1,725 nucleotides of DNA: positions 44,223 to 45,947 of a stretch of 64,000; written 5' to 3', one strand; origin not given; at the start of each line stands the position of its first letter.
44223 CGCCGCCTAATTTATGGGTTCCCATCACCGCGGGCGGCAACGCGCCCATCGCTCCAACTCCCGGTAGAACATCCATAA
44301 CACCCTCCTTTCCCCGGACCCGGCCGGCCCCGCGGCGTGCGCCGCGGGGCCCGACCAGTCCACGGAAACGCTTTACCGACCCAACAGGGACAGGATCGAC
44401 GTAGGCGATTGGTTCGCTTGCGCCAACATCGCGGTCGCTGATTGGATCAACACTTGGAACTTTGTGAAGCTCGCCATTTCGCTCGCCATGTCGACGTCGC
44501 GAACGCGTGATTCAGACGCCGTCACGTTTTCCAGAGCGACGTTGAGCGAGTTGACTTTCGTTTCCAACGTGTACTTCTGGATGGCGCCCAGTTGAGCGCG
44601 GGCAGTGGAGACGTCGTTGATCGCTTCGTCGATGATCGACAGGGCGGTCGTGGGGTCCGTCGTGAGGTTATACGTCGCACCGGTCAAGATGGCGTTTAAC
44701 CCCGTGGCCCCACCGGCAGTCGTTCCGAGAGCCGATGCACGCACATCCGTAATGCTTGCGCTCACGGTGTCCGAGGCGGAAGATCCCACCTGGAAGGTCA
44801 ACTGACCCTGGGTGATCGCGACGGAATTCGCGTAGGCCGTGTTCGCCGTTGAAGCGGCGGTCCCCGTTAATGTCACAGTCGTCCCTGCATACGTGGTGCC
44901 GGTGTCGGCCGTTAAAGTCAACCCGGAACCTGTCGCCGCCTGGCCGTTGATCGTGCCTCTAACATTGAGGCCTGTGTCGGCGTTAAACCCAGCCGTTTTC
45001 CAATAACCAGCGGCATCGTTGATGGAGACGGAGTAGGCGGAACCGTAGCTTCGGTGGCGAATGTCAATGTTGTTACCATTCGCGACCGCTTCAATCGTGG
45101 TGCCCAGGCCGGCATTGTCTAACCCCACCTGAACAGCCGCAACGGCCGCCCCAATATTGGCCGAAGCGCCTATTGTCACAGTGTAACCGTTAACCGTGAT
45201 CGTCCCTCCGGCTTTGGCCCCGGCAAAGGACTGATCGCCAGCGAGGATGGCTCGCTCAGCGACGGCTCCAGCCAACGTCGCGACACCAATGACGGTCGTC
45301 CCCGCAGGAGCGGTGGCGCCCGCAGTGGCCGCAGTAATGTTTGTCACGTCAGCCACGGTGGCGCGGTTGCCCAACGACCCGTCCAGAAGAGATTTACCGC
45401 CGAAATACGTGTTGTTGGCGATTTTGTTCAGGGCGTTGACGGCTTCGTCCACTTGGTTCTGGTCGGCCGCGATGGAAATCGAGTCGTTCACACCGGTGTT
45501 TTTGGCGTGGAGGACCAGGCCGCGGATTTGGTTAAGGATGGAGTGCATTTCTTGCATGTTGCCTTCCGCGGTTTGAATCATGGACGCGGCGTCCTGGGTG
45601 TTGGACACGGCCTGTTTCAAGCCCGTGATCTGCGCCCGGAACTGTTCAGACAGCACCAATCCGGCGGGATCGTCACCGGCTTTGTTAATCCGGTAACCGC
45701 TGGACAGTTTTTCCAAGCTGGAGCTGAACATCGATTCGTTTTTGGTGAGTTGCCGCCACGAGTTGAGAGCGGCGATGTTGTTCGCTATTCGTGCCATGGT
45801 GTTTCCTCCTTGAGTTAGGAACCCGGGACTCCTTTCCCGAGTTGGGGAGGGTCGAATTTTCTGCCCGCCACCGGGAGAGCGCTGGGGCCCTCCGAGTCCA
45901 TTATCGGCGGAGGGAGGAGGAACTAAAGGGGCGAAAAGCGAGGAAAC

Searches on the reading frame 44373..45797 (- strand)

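Call 72: search_protein_families(library=pfam, max_evalue=0.00001, proteins=[window:44373-45797:-])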
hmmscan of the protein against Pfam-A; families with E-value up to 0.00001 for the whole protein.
window:44373-45797:- (474 aa): 2 families
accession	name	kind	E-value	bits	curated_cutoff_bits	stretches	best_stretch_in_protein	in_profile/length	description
PF00669.25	Flagellin_N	-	1.4e-33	116.3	26.6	1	4-141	1-137/139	Bacterial flagellin N-terminal helical region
PF00700.27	Flagellin_C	-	6.2e-24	84.6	23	1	386-472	1-86/86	Bacterial flagellin C-terminal helical region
